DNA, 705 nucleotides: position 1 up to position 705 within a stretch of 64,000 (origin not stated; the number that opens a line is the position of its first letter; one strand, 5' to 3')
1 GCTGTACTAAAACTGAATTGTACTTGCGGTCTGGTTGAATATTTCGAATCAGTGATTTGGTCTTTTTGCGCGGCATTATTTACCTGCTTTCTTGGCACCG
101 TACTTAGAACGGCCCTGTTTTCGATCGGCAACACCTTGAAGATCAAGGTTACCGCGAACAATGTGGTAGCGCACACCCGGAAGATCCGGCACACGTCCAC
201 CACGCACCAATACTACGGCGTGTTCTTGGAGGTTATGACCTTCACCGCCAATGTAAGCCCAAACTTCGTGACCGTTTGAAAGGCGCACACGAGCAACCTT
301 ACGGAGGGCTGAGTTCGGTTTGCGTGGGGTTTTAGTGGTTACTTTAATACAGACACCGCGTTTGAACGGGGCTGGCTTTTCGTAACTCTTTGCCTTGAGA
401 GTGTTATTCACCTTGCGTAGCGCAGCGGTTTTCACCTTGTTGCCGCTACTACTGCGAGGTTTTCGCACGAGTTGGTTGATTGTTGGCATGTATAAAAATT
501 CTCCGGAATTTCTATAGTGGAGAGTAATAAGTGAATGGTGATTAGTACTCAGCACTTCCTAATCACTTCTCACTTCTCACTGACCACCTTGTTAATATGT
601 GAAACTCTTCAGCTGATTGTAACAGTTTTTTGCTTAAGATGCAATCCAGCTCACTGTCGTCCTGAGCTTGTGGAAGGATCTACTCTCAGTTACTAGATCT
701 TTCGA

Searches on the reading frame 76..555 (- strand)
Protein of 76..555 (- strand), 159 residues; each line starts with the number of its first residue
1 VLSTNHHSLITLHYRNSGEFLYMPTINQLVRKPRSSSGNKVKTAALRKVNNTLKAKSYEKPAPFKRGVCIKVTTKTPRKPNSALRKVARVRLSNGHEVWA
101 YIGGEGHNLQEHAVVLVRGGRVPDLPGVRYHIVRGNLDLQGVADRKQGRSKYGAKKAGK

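Call 19: search_protein_families(library=pfam, max_evalue=0.00001, proteins=[window:76-555:-])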
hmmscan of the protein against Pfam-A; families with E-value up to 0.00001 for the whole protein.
window:76-555:- (159 aa): 1 family
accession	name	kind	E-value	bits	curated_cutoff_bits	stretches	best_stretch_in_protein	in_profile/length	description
PF00164.32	Ribosom_S12_S23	-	1.3e-35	121.8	22.3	1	60-156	9-107/110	Ribosomal protein S12/S23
